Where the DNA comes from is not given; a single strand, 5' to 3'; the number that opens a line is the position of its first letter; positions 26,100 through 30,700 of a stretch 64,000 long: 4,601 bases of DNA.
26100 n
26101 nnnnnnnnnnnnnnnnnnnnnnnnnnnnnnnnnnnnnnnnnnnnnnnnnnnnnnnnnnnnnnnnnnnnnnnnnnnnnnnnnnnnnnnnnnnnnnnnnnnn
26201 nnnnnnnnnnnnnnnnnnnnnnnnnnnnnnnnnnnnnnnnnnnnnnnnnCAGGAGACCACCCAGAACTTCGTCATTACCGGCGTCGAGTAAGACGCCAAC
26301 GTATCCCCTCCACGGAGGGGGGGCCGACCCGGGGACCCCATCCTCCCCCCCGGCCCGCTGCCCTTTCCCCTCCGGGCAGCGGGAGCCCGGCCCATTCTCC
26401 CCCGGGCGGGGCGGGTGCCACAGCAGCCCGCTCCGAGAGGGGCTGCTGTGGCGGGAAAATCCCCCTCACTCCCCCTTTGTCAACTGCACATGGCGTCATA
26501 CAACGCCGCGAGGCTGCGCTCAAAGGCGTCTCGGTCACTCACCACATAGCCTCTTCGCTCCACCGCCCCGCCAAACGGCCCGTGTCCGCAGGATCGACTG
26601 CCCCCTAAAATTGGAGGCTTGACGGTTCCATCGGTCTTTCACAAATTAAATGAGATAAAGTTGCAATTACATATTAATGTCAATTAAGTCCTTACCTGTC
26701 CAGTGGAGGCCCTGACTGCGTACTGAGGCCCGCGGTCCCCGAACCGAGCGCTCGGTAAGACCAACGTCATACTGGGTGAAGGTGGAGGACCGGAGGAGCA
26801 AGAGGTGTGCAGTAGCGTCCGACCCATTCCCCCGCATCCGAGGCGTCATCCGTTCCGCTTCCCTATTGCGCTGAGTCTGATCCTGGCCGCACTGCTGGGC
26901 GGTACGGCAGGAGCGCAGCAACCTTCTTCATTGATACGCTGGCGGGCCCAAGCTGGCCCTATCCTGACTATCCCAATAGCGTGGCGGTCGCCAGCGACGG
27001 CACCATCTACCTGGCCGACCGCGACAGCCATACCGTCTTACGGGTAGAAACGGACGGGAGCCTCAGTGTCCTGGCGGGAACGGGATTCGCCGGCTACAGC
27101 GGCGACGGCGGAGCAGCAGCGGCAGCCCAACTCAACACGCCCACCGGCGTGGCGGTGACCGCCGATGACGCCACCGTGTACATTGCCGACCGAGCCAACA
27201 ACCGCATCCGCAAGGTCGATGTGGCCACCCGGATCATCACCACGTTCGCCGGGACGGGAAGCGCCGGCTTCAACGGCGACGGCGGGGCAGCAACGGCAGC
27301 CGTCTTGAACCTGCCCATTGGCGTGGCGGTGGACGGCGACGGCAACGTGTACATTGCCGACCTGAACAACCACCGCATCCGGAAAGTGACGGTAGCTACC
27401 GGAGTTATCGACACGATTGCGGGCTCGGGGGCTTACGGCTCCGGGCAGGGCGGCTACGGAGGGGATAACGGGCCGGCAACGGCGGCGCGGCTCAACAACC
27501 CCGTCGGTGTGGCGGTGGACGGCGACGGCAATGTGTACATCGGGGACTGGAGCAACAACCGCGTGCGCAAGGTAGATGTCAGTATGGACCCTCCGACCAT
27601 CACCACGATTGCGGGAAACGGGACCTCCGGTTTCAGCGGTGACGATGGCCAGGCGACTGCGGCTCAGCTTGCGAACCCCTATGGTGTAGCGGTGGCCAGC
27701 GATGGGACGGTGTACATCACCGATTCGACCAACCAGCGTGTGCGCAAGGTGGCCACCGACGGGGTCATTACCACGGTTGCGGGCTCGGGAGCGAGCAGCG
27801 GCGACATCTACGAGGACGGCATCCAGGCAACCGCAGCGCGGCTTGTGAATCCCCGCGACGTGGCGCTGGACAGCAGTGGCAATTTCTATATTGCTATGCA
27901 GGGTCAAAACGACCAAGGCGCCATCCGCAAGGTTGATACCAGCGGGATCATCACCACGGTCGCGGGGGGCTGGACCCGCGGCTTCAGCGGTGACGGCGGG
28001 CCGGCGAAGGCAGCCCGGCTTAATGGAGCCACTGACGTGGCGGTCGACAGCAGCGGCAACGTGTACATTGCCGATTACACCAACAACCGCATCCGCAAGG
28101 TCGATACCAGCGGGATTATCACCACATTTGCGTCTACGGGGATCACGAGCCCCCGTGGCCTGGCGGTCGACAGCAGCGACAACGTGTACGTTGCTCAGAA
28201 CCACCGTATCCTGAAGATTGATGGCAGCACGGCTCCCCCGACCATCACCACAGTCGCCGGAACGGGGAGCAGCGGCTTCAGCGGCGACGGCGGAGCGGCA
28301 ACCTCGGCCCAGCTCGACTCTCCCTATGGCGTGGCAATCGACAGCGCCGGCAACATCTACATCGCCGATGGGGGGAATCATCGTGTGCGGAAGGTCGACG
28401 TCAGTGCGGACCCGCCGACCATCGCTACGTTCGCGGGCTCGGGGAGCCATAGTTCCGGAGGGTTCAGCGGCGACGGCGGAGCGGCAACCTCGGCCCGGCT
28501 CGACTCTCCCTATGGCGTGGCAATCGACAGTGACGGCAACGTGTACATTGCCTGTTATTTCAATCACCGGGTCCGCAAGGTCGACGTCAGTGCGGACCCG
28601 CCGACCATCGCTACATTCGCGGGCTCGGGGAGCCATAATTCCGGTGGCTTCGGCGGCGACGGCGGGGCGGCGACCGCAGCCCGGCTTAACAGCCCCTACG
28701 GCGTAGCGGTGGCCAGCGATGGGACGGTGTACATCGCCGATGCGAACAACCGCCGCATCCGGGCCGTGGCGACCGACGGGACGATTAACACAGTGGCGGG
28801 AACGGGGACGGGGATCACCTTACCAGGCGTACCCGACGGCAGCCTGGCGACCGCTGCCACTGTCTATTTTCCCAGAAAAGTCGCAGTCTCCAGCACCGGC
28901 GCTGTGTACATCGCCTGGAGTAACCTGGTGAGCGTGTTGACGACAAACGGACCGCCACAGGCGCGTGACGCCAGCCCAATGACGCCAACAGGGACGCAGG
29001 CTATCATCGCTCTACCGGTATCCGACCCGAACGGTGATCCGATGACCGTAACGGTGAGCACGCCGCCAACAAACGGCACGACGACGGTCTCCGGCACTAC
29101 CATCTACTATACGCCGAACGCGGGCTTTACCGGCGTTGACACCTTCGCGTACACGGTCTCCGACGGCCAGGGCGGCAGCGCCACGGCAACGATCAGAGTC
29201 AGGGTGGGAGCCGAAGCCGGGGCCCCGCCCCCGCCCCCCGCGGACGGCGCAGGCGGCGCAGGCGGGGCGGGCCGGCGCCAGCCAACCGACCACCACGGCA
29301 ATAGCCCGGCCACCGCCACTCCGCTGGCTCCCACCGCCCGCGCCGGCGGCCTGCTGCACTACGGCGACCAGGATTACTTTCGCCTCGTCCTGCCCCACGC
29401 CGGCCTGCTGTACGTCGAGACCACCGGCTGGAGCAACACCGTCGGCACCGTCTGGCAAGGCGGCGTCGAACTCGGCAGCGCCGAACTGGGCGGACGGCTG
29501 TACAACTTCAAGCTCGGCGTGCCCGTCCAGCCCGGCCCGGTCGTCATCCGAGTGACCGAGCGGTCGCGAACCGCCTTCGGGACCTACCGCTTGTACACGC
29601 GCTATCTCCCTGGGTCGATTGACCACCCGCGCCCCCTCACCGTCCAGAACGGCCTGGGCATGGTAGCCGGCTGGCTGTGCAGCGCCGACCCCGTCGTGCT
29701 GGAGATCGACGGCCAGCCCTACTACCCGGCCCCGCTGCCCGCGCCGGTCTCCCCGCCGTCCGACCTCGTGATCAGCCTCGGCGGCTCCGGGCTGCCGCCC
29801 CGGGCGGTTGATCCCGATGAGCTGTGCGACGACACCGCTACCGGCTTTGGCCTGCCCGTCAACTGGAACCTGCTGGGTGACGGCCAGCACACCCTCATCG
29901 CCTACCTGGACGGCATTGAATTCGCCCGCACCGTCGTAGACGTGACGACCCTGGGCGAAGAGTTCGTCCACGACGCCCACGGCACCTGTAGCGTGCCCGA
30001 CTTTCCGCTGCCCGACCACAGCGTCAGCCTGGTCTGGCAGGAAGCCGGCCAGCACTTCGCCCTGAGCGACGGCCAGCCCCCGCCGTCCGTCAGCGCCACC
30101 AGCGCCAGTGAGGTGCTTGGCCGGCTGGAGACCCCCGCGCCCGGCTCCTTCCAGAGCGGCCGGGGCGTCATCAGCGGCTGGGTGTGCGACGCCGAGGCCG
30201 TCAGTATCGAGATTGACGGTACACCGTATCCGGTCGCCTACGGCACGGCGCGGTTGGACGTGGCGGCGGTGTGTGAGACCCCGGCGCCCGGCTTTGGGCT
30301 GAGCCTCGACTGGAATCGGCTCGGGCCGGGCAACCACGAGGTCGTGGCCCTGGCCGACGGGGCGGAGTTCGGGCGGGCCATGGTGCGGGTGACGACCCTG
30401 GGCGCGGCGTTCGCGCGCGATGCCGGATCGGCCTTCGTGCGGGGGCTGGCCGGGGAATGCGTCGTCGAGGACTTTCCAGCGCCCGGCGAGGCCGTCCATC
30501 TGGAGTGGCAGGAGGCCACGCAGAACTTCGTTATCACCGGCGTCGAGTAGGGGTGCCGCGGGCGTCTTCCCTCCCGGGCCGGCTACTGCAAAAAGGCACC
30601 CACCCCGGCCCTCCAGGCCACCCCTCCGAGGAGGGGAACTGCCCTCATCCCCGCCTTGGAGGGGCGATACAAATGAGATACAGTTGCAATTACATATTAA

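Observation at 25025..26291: A 1.27-kb 3' gene end is ~95% identical at nucleotide level between adjacent exoprotein genes, suggesting gene conversion or cassette exchange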

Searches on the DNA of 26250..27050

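Call 53: search_rna_families(source=window, start=26250, end=27050, threshold=evalue, max_evalue=1)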
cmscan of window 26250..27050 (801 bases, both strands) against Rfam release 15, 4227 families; matches with E-value up to 1: 3.
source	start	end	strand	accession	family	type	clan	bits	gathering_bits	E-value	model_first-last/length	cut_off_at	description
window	26407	26464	+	RF03960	mir-6644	Gene; miRNA;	-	25.5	82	0.0059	1-67/67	no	mir-6644 microRNA precursor family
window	26265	26300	-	RF00241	mir-8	Gene; miRNA;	CL00138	19.4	47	0.26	1-72/72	no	mir-8/mir-141/mir-200 microRNA precursor family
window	26389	26464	-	RF00629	P24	Gene;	-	13.6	100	0.36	85-156/255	no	Pseudomonas sRNA P24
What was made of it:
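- Tried and rejected: Rfam on 26250-27050 found nothing credible (call 53).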

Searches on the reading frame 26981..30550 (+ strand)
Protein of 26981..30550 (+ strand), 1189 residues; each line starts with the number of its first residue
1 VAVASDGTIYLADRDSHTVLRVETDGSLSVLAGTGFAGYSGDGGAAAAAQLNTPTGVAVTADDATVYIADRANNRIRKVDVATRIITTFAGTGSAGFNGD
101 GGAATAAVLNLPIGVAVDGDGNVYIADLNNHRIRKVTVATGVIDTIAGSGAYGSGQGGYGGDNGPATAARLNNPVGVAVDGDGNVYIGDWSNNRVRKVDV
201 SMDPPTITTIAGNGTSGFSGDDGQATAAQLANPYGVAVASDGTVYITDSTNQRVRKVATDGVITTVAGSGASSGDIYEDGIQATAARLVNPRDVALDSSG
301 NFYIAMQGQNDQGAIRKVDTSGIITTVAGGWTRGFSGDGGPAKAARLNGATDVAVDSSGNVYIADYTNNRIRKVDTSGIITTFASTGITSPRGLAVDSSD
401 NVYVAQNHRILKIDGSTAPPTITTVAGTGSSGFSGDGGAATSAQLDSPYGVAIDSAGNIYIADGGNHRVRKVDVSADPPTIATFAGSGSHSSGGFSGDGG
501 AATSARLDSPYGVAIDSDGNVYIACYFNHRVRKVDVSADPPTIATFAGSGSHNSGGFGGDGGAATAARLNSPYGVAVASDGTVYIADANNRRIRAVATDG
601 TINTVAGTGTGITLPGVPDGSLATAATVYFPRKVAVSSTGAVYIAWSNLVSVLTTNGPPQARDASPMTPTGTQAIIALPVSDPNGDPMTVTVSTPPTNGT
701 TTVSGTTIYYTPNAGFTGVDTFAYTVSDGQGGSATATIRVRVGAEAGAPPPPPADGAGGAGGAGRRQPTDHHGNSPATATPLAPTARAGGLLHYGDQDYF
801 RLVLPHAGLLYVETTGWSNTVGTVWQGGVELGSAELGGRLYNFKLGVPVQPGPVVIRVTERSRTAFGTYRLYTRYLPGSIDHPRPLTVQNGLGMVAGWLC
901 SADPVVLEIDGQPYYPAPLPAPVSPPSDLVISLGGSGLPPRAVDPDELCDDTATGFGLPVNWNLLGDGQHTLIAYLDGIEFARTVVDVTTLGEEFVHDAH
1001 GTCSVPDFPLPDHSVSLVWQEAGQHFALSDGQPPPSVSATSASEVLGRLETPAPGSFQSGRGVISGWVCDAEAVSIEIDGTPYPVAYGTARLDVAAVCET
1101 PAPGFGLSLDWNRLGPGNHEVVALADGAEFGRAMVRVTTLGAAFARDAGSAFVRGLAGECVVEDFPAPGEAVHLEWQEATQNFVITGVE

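Call 4: search_protein_families(library=pfam, proteins=[window:26981-30550:+], max_evalue=0.01)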
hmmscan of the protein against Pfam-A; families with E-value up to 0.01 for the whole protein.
window:26981-30550:+ (1189 aa): 13 families
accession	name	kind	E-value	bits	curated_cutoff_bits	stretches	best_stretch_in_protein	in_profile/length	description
PF25021.1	TEN_NHL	-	5.2e-74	249.8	27.1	9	219-270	130-179/357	Teneurin NHL domain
PF01436.27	NHL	-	1.4e-65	214.6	20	8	109-135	1-27/28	NHL repeat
PF06739.17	SBBP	-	6.3e-21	74.5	20.5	2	506-524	11-29/38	Beta-propeller repeat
PF17963.7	Big_9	-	1.3e-16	61.7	23.6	1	656-740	1-88/89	Bacterial Ig domain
PF08450.18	SGL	-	1.3e-14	54.8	26.3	1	45-144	127-218/246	SMP-30/Gluconolactonase/LRE-like region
PF24684.1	Vgb_lyase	-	1e-13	51.2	50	0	230-265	96-131/290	Virginiamycin B lyase family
PF17892.7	Cadherin_5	-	2e-11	44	26.5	1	679-742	32-97/98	Cadherin-like domain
PF01731.26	Arylesterase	-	2.3e-10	41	21.3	0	36-81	38-83/86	Arylesterase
PF22701.2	Mala_s_1-like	-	6.9e-10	39.4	27.5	1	349-434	89-175/195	Mal s 1 allergenic protein-like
PF13449.12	Phytase-like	-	1.3e-09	38.9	27.6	0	192-264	29-101/284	Esterase-like activity of phytase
PF07494.17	Reg_prop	-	9.8e-06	25.6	20.4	0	511-526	8-23/24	Two component regulator propeller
PF02393.21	US22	-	1.3e-05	25.7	35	0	235-260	83-108/124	US22 like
PF20067.5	SSL_N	-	0.0076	16.5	18.9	0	115-128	26-39/46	Strictosidine synthase-like, N-terminal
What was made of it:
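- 26805..30550 (+): Gene B: NHL beta-propeller and Big_9 passenger with cassette copy B. As read, the signal-peptide frame (GTG 26805) and the NHL frame (ORF 26981-30550) are separated by a 1-nt deletion at 26920-26921 (AA where relatives have AAA). Pfam in call 4.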

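Call 75: find_related_loci(query=window:26981-30547:+, collection=metagenome_contigs, flank=10000)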
Query window:26981-30547:+ (1189 aa) in metagenome_contigs; peptide patterns used: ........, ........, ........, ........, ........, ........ (x = any residue, [..] = any of these).
99 stretches matched a pattern; 12 encode a relative of the query (tblastn E <= 1e-3); 11 distinct loci.
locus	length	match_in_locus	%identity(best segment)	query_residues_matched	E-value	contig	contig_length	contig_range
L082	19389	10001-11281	75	765-1189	0e+0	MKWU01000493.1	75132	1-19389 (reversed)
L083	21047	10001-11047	47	2-648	3e-72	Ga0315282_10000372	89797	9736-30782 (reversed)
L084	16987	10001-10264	49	658-742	9e-14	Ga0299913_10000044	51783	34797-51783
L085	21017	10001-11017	50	1-540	2e-68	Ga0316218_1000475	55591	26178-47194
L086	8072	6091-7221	42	656-749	2e-10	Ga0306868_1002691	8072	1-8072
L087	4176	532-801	39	659-742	1e-9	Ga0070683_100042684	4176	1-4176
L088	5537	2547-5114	37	656-750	2e-6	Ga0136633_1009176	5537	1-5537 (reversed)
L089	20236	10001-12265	33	650-758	5e-6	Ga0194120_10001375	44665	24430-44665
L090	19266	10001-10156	48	680-729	1e-4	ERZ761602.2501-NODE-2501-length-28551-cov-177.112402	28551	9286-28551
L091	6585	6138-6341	41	681-745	8e-5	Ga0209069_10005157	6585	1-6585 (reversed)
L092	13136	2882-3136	37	634-712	1e-4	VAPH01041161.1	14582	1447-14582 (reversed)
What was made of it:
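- Tried and rejected: The JGI metagenome scan with protein B returned no new close relative (call 75).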
